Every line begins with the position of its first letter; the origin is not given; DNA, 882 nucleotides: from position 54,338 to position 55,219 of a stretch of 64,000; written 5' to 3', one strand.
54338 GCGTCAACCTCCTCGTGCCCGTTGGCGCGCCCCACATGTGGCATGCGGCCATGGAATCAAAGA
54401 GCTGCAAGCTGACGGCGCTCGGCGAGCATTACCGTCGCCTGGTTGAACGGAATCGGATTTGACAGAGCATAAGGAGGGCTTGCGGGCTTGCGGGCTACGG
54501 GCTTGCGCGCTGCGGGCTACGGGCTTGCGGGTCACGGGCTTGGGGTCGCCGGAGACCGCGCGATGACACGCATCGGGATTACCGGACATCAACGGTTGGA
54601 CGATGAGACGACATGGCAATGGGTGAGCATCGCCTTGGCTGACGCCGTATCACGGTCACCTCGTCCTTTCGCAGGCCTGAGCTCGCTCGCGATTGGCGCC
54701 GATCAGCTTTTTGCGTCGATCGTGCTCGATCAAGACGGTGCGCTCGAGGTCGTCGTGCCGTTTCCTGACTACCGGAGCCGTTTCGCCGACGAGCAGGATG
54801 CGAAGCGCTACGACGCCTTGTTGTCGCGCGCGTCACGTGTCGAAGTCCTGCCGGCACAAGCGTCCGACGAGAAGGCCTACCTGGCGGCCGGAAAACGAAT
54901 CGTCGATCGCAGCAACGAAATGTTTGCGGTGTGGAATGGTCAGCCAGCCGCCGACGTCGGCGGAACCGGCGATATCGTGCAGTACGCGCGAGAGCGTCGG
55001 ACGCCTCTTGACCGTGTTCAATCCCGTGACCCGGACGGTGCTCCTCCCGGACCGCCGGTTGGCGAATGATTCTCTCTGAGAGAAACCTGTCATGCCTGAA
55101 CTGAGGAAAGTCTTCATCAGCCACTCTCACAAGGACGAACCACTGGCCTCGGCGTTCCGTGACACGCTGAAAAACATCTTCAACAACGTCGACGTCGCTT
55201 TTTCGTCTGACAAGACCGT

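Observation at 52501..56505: Candidate novel conflict operon: mini-catalase -> caspase-like protease -> SLOG-like protein -> TIR-TPR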

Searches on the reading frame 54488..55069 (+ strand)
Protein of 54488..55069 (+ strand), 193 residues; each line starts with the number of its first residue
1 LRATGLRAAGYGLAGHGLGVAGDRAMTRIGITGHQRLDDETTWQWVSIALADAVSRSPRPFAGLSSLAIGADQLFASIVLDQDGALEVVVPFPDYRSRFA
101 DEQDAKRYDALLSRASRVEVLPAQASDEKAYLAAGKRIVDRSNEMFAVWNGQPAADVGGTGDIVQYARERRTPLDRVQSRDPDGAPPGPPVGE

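Call 3: search_protein_families(library=pfam, proteins=[window:54488-55069:+], max_evalue=0.1)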
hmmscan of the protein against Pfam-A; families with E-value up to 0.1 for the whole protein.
window:54488-55069:+ (193 aa): 0 families

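Call 4: search_protein_families(library=padloc, proteins=[window:54488-55069:+], max_evalue=0.1)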
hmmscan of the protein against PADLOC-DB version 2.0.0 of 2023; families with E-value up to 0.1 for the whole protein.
window:54488-55069:+ (193 aa): 0 families

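Call 8: search_protein_families(library=ncbifam, proteins=[window:54563-55069:+], max_evalue=0.1)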
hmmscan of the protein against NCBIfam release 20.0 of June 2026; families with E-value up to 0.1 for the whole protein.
window:54563-55069:+ (168 aa): 0 families

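Call 10: search_solved_structures(query=window:54563-55069:+, max_evalue=10, show_alignments=2)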
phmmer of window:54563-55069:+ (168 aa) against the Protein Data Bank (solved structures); distinct sequences matched with E-value up to 10: 0.

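Call 12: find_homologous_proteins(query=window:54563-55069:+, max_evalue=0.001)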
Query window:54563-55069:+ (168 aa): 904 proteins with E <= 0.001 among 1205 candidates; the best 120 are listed.
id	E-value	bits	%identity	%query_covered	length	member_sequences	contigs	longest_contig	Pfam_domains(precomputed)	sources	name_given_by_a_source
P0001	2.0e-79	283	91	86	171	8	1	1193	-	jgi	jgi:hypothetical protein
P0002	1.6e-78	280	90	86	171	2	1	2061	-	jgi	jgi:hypothetical protein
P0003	2.3e-78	280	90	86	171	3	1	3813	-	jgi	jgi:hypothetical protein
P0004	5.4e-77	275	90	86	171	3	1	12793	-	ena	-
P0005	1.0e-76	274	90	85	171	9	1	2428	-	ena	-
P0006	4.1e-76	273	88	86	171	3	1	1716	-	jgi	jgi:hypothetical protein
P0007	1.3e-75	271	88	86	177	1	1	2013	-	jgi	jgi:hypothetical protein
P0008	1.5e-74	267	85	86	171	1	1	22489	-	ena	-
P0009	1.8e-74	267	87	86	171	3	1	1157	-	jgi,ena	-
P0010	1.4e-73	264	85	86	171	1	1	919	-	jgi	jgi:hypothetical protein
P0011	1.1e-72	261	83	86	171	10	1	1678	-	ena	-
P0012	2.3e-69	251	81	89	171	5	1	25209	-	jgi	jgi:hypothetical protein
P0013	5.1e-69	249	79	89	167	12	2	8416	-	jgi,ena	-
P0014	6.3e-69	249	77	89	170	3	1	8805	-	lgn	-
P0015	1.9e-66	241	76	86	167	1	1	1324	-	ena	-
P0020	1.3e-60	222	70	88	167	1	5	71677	-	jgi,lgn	jgi:hypothetical protein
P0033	5.8e-46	174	56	89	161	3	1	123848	-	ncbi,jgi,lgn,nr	ncbi:MAG: hypothetical protein QOH06_4556 [Acidobacteriota bacterium]|jgi:hypothetical protein|nr:hy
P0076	3.0e-42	162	52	93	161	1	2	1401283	-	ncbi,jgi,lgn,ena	ncbi:hypothetical protein [Dehalococcoides mccartyi]|jgi:hypothetical protein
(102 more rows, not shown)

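Call 13: find_encoding_contigs(protein=P0008, flank=10000, max_places=4)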
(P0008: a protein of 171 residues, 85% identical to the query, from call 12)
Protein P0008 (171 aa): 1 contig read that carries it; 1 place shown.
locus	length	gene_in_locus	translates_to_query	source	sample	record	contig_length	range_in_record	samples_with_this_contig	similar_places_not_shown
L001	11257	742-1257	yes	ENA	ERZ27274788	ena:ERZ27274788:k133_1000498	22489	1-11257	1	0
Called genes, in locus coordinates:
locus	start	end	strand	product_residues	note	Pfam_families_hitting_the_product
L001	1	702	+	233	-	?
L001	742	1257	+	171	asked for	-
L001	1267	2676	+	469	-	PF13676:TIR_2, PF07719:TPR_2 (faint), PF13181:TPR_8 (faint), PF14559:TPR_19 (faint), PF20308:TPR-S (weak)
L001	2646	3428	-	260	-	PF19458:DUF5995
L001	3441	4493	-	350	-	-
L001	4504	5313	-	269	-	PF26164:Bact_GSDM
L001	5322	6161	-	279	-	PF00656:Peptidase_C14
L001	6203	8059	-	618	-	PF00089:Trypsin (faint), PF13365:Trypsin_2, PF01223:Endonuclease_NS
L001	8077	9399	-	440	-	PF00724:Oxidored_FMN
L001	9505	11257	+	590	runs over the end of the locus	PF03098:An_peroxidase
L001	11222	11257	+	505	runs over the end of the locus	PF05547:Peptidase_M6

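Call 14: find_encoding_contigs(protein=P0012, flank=10000, max_places=4)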
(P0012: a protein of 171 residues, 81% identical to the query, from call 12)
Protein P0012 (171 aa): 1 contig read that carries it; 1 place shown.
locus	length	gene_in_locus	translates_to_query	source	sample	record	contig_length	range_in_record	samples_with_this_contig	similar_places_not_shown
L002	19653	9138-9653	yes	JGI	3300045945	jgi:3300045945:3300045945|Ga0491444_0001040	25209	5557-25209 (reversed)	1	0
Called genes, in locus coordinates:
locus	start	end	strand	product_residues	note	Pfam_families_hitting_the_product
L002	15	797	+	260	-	PF01149:Fapy_DNA_glyco, PF06831:H2TH, PF06827:zf-FPG_IleRS (weak)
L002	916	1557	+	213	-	-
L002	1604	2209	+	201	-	PF04542:Sigma70_r2, PF08281:Sigma70_r4_2, PF04545:Sigma70_r4, PF22233:PhyR_sigma-like (faint)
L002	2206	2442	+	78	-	PF13490:zf-HC2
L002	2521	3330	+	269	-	PF05175:MTS (weak), PF13489:Methyltransf_23, PF01209:Ubie_methyltran, PF13847:Methyltransf_31, PF08241:Methyltransf_11, PF08242:Methyltransf_12, PF13649:Methyltransf_25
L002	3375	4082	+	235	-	-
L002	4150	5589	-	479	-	PF00034:Cytochrom_C (faint), PF13442:Cytochrome_CBB3 (faint), PF21419:RoxA-like_Cyt-c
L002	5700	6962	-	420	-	-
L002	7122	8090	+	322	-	-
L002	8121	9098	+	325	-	PF00656:Peptidase_C14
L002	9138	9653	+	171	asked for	-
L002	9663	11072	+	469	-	PF13676:TIR_2, PF00515:TPR_1 (faint), PF07719:TPR_2 (faint), PF13181:TPR_8 (faint), PF13424:TPR_12 (faint), PF13428:TPR_14 (faint), PF14559:TPR_19 (faint), PF20308:TPR-S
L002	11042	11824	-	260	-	PF19458:DUF5995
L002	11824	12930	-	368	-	-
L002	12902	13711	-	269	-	PF26164:Bact_GSDM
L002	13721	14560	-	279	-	PF00656:Peptidase_C14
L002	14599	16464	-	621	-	PF13365:Trypsin_2, PF01223:Endonuclease_NS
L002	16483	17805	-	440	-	PF00724:Oxidored_FMN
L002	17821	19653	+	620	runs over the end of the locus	PF03098:An_peroxidase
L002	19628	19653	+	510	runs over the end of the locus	PF05547:Peptidase_M6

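Call 15: find_encoding_contigs(protein=P0020, flank=10000, max_places=4)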
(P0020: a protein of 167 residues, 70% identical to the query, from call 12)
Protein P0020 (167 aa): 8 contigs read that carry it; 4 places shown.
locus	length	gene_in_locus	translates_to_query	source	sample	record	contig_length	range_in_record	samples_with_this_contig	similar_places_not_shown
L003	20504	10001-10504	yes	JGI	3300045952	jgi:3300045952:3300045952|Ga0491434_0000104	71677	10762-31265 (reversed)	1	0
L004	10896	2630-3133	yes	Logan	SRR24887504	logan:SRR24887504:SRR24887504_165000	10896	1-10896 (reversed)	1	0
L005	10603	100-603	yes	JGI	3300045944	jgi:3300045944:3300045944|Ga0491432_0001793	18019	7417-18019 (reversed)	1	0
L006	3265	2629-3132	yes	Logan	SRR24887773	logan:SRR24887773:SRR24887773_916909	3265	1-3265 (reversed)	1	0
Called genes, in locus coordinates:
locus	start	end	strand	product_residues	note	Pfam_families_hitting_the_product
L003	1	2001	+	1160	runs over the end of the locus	PF00069:Pkinase, PF07714:PK_Tyr_Ser-Thr, PF03109:ABC1 (weak), PF13414:TPR_11 (weak), PF13432:TPR_16 (weak), PF13424:TPR_12, PF13424:TPR_12, PF13424:TPR_12, +16 more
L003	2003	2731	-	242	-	PF07589:PEP_exosort_dom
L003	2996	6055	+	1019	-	PF13385:Laminin_G_3, PF07532:Big_4, PF07944:Beta-AFase-like_GH127_cat, PF20736:Glyco_hydro127M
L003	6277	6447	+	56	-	-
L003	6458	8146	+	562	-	PF07819:PGAP1 (weak), PF05057:DUF676 (weak)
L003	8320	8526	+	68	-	-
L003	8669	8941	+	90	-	-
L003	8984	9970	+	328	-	PF00656:Peptidase_C14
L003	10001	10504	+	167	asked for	-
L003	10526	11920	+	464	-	PF13676:TIR_2, PF07719:TPR_2 (faint), PF13181:TPR_8 (faint), PF13424:TPR_12 (faint), PF20308:TPR-S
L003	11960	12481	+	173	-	-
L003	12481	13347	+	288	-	PF00296:Bac_luciferase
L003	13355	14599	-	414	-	PF05147:LANC_like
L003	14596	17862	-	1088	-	PF04738:Lant_dehydr_N, PF14028:Lant_dehydr_C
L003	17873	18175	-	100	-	-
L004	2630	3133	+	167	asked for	-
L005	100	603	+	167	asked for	-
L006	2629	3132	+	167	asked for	-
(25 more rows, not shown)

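Call 17: find_encoding_contigs(protein=P0033, flank=8000, max_places=3)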
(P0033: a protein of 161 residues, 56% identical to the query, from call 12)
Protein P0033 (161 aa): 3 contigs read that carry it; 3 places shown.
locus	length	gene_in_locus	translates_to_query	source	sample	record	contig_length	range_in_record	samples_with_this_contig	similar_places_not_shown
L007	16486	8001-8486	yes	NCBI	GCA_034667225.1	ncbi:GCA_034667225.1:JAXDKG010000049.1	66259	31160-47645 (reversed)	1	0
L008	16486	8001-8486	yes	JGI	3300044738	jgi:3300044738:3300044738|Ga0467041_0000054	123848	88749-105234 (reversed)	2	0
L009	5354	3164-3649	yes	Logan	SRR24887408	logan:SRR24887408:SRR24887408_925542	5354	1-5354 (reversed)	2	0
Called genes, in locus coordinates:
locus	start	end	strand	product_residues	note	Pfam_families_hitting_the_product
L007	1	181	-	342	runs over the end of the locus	-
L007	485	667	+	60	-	-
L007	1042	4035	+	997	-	PF15902:Sortilin-Vps10 (faint), PF02012:BNR (faint)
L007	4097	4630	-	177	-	-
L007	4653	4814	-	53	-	-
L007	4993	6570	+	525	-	-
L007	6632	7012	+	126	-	-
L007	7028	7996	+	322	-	PF00656:Peptidase_C14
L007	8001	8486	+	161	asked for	-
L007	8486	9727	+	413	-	PF13676:TIR_2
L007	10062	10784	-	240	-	-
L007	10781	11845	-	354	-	PF02668:TauD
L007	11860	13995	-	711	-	PF06452:CBM9_1, PF19313:DUF5916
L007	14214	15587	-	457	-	PF05977:MFS_3, PF07690:MFS_1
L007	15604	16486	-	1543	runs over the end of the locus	PF00668:Condensation, PF00501:AMP-binding, PF13193:AMP-binding_C, PF00550:PP-binding, PF00668:Condensation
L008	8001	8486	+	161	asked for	-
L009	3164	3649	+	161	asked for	-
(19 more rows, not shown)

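Call 18: find_encoding_contigs(protein=P0076, flank=8000, max_places=3)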
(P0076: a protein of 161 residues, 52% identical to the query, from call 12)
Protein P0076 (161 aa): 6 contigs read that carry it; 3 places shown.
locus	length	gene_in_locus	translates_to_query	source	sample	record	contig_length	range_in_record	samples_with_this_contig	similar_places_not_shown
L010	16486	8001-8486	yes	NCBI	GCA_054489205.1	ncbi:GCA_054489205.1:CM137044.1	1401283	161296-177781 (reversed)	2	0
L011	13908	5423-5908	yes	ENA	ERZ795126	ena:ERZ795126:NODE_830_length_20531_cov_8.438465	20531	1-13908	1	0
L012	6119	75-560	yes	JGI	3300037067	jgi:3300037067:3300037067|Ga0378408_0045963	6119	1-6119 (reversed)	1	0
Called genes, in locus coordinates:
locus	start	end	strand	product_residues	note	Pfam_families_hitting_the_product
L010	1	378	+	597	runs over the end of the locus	PF00512:HisKA, PF02518:HATPase_c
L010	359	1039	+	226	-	PF00072:Response_reg, PF00486:Trans_reg_C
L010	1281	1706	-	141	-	-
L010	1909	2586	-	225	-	PF25023:TEN_YD-shell (weak)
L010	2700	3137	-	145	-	-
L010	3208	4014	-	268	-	-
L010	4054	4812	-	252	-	-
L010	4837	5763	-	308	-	-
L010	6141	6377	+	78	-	PF01047:MarR (weak), PF12802:MarR_2 (weak)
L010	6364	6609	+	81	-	PF09954:DUF2188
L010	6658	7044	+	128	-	PF08937:ThsB_TIR, PF13676:TIR_2 (weak)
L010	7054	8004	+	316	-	PF00656:Peptidase_C14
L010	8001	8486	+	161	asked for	-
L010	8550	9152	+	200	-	PF08937:ThsB_TIR, PF13676:TIR_2 (weak)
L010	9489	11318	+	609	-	-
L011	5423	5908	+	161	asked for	-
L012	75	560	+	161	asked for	-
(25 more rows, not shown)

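Call 34: find_related_loci(query=A1, collection=genome_contigs, flank=8000)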
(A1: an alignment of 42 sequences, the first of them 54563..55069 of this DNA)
Query A1 (168 aa) in genome_contigs; peptide patterns used: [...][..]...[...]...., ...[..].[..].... (x = any residue, [..] = any of these).
600 stretches matched a pattern (row limit reached: there are more); 570 encode a relative of the query (tblastn E <= 1e-3); the best 80 are kept; 80 distinct loci.
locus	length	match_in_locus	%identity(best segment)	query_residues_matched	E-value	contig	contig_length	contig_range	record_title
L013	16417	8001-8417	58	4-142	4e-50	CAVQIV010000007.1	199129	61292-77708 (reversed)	MAG: Thermoanaerobaculaceae bacterium isolate MFD10043.bin.2.76 genome assembly, contig: contig_29422, whole genome shot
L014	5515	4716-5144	52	3-145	1e-45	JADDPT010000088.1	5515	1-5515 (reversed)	MAG: Rubrobacter sp. isolate LC3_1 AB19_LC3_4071_length_5574_cov_24, whole genome shotgun sequence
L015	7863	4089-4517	47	2-144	4e-45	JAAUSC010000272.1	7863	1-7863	MAG: Scytonema sp. RU_4_4 NODE_5094_length_7863_cov_14.018873, whole genome shotgun sequence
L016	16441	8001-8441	48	3-149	3e-44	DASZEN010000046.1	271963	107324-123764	MAG TPA_asm: Pyrinomonadaceae bacterium isolate SMAG_U6495 k141_231932, whole genome shotgun sequence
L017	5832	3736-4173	51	4-149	2e-43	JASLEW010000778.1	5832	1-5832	MAG: Thermoanaerobaculia bacterium isolate SHSU.bins.256 k141_10121597, whole genome shotgun sequence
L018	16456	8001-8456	48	1-153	2e-42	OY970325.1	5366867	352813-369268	MAG: uncultured Armatimonadetes bacterium isolate MFD05942.bin.1.84 genome assembly, chromosome: 1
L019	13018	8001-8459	47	4-159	2e-42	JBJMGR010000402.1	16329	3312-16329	MAG: Pyrinomonadaceae bacterium isolate H3_18_all_fractions_metab_conc_6_64_56 k255_6540606, whole genome shotgun sequen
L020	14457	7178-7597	51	3-142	8e-42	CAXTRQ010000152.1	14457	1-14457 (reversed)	MAG TPA_asm: uncultured Pyrinomonadaceae bacterium isolate public_SRR14721960_metawrap_bin.1 genome assembly, contig: pu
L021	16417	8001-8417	50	4-142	2e-40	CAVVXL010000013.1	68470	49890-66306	MAG: uncultured Acidobacteriota bacterium isolate MFD04580.bin.1.42 genome assembly, contig: contig_22585, whole genome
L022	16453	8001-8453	47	3-154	3e-40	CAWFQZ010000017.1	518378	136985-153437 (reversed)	MAG: uncultured Acidobacteriota bacterium isolate MFD00964.bin.1.254 genome assembly, contig: contig_35875, whole genome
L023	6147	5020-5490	41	1-151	1e-39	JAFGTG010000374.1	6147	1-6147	MAG: Sedimentisphaerales bacterium isolate Zod_Metabat.96 k87_8004642, whole genome shotgun sequence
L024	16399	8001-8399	52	3-135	3e-39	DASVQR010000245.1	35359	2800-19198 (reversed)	MAG TPA_asm: Longimicrobiaceae bacterium isolate SMAG_U3213 k141_464701, whole genome shotgun sequence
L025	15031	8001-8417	50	3-142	3e-39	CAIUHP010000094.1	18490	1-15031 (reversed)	MAG: uncultured Armatimonadetes bacterium isolate Umea_bin-06016 genome assembly, contig: bin-06016:094/119, whole genom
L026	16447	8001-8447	48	1-153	5e-39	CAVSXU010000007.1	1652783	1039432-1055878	MAG: Terriglobia bacterium isolate MFD05521.bin.2.210 genome assembly, contig: contig_38408, whole genome shotgun sequen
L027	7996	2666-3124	46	1-152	2e-37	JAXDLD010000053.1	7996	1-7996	MAG: Acidobacteriota bacterium isolate BP_61 scaffold_1670003, whole genome shotgun sequence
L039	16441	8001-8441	44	1-149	2e-33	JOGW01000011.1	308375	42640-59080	Streptomyces sp. NRRL B-3428 contig11.1, whole genome shotgun sequence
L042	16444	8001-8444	49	3-152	3e-33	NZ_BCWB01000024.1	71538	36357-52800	Thermobifida fusca NBRC 14071 = JCM 3263 strain NBRC 14071, whole genome shotgun sequence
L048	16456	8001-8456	45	1-149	7e-33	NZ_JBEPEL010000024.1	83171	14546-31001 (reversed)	Streptomyces sp. NPDC000229 NPDC000229_6_D1.ctg-0024, whole genome shotgun sequence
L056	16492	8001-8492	44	1-164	8e-32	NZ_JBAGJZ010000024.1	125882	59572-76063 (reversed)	Streptomyces sp. PTD5-9 24, whole genome shotgun sequence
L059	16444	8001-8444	42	1-149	4e-31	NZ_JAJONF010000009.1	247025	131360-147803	Streptomyces shenzhenensis strain DSM 42034 9, whole genome shotgun sequence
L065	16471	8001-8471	43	4-163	4e-31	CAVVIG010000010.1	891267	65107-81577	MAG: uncultured Acidobacteriota bacterium isolate MFD02840.bin.2.112 genome assembly, contig: contig_2996, whole genome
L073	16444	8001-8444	43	1-149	9e-31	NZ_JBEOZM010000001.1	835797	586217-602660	Streptomyces sp900105755 strain NPDC001694 NPDC001694_10_B1.ctg-0001, whole genome shotgun sequence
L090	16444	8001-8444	43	1-149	1e-29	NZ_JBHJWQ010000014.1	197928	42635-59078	Streptomyces sp. NPDC056061 NPDC056061_T25_F3.ctg-0014, whole genome shotgun sequence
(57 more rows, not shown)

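Call 41: search_protein_families(library=pfam, alignment_id=A3, max_evalue=0.001)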
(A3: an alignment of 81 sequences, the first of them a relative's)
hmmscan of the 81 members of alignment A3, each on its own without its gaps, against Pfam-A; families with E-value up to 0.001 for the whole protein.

A. member 1, L001:1267-2676:+ (469 aa): 8 families
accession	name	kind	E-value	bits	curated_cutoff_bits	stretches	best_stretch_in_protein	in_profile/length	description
PF13676.11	TIR_2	-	3e-08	34.6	28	1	7-139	1-122/122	TIR domain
PF20308.4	TPR-S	-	1.2e-07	32.7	27.6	1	256-366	1-95/102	Tetratricopeptide Repeats-Sensor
PF07719.23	TPR_2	-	5.8e-07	29.6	27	0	243-272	3-32/34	Tetratricopeptide repeat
PF14559.12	TPR_19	-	3.3e-06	27.8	25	0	254-307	4-57/68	Tetratricopeptide repeat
PF13181.12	TPR_8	-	8.9e-06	25.9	25.7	0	278-307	4-33/34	Tetratricopeptide repeat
PF13424.12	TPR_12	-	5.9e-05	23.6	30.1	0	368-430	8-71/77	Tetratricopeptide repeat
PF00515.34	TPR_1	-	0.00056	20.1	27.8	0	243-272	3-32/34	Tetratricopeptide repeat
PF13428.12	TPR_14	-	0.00074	20.4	23.5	0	242-284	2-44/44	Tetratricopeptide repeat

B. families by the number of members that match (of 81 scanned): 43 families (the first 25 are shown)
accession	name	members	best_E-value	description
PF13676.11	TIR_2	7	9.6e-14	TIR domain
PF08937.16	ThsB_TIR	5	4.6e-19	Thoeris protein ThsB, TIR-like domain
PF07719.23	TPR_2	4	7.3e-25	Tetratricopeptide repeat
PF00515.34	TPR_1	4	2.1e-24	Tetratricopeptide repeat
PF13424.12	TPR_12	4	5.7e-21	Tetratricopeptide repeat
PF13181.12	TPR_8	4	4.5e-18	Tetratricopeptide repeat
PF14559.12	TPR_19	4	9.4e-10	Tetratricopeptide repeat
PF13428.12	TPR_14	3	1.4e-13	Tetratricopeptide repeat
PF20308.4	TPR-S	3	3e-08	Tetratricopeptide Repeats-Sensor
PF05014.21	Nuc_deoxyrib_tr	2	7.3e-05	Nucleoside 2-deoxyribosyltransferase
PF00152.25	tRNA-synt_2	1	4.3e-72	tRNA synthetases class II (D, K and N)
PF00312.27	Ribosomal_S15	1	3e-35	Ribosomal protein S15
PF06029.17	AlkA_N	1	4e-34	AlkA N-terminal domain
PF02805.21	Ada_Zn_binding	1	1.6e-30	Metal binding domain of Ada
PF01385.25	OrfB_IS605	1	6e-27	Probable transposase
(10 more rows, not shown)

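Call 43: search_protein_families(library=pfam, proteins=[L027:1127-1573:+, L056:8527-9609:+, L039:10095-13106:+, L048:8524-9405:+, L048:6951-7853:+, L073:6749-7825:+, L059:10744-11151:+, L073:12390-14291:+, L042:6658-7992:+, L090:6707-7414:+], max_evalue=0.01)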
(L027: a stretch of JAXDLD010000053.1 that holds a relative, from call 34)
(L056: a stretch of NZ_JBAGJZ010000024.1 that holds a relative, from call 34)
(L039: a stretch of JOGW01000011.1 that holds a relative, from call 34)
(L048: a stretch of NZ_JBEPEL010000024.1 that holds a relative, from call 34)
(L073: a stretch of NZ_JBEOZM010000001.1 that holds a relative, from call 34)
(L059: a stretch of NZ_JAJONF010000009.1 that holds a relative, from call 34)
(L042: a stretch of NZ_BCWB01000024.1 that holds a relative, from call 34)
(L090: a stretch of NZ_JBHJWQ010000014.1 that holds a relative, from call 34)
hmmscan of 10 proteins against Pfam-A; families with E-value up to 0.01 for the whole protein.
L027:1127-1573:+ (148 aa): 2 families
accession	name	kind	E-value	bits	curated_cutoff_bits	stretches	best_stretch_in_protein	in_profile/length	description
PF08937.16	ThsB_TIR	-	2.8e-07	31.3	21.2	1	29-119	1-98/100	Thoeris protein ThsB, TIR-like domain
PF13676.11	TIR_2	-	0.00043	21.2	28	1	28-109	1-84/122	TIR domain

L056:8527-9609:+ (360 aa): 0 families

L039:10095-13106:+ (1003 aa): 2 families
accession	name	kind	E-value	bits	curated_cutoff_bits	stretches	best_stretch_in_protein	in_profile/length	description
PF02522.19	Antibiotic_NAT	-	1e-58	199.1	25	1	768-993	1-229/232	Aminoglycoside 3-N-acetyltransferase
PF04055.27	Radical_SAM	-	2.3e-10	41.3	29.5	1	16-163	3-137/166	Radical SAM superfamily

L048:8524-9405:+ (293 aa): 0 families

L048:6951-7853:+ (300 aa): 3 families
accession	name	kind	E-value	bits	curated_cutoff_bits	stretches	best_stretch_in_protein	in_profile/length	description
PF02983.19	Pro_Al_protease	-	6.3e-14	52.2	23.4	1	44-98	1-58/59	Alpha-lytic protease prodomain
PF00089.32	Trypsin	-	4e-12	46.9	20.6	1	115-293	1-218/220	Trypsin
PF13365.12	Trypsin_2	-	0.00019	22.6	27.6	1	133-262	5-136/144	Trypsin-like peptidase domain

L073:6749-7825:+ (358 aa): 4 families
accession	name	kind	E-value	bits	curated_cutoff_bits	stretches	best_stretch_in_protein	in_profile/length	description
PF06723.19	MreB_Mbl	-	8.3e-108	360.5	27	1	24-346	2-321/327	MreB/Mbl protein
PF00022.25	Actin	-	5.6e-07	28.9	27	0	45-226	27-201/410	Actin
PF14450.12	FtsA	-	1e-05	26.4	31.8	0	176-215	5-44/127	Cell division protein FtsA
PF11104.14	PilM_2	-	0.0066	15.9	27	0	302-332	278-308/340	Type IV pilus assembly protein PilM;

L059:10744-11151:+ (135 aa): 0 families

L073:12390-14291:+ (633 aa): 1 family
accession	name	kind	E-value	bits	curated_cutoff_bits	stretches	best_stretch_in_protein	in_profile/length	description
PF13676.11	TIR_2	-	2.4e-07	31.7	28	1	260-311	27-78/122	TIR domain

L042:6658-7992:+ (444 aa): 8 families
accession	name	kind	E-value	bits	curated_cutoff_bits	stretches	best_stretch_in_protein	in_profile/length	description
PF13560.12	HTH_31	-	4.4e-12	46.6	27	1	29-86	2-60/64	Helix-turn-helix domain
PF01381.28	HTH_3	-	5.3e-10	39.6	23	1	34-85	2-53/55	Helix-turn-helix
PF13744.12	HTH_37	-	0.00019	21.6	27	1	29-85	19-76/80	Helix-turn-helix domain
PF21291.3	CYNS_N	-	0.00061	20.1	27.1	1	30-83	5-58/69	Cyanate hydratase, N-terminal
PF13443.12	HTH_26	-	0.00088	19.9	22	1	39-83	8-53/63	Cro/C1-type HTH DNA-binding domain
PF13424.12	TPR_12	-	0.002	18.7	30.1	0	332-398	3-73/77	Tetratricopeptide repeat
PF08667.16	BetR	-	0.0026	18.3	21.6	1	28-87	9-68/148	BetR domain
PF13384.12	HTH_23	-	0.0056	16.9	24.6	1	35-63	10-39/50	Homeodomain-like domain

L090:6707-7414:+ (235 aa): 0 families

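Call 44: predict_structure(alignment_id=A2)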
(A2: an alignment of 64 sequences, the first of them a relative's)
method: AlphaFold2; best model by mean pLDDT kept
length: 171 residues; sequences in the alignment: 64
mean_pLDDT: 94.2   pTM: 0.89
mean pLDDT of the five models: 94.2, 93.5, 92.5, 92.4, 91.9
residues with pLDDT >= 90: 150; 70-90: 13; 50-70: 4; < 50: 4
segments of 3 or more residues with pLDDT < 50: 168-171
pLDDT, mean of each block of 10 residues (from residue 1): 95 93 98 97 98 99 98 96 99 97 97 98 93 92 97 97 62 37
secondary structure, 60 per line:
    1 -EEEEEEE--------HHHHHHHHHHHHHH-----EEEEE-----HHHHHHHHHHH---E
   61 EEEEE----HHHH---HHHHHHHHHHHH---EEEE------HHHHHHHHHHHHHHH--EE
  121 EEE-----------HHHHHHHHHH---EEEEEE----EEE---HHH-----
elements in order: E2-8 H17-30 E36-40 H46-56 E60-65 H70-73 H77-88 E92-95 H102-116 E119-123 H135-144 E148-153 E158-160
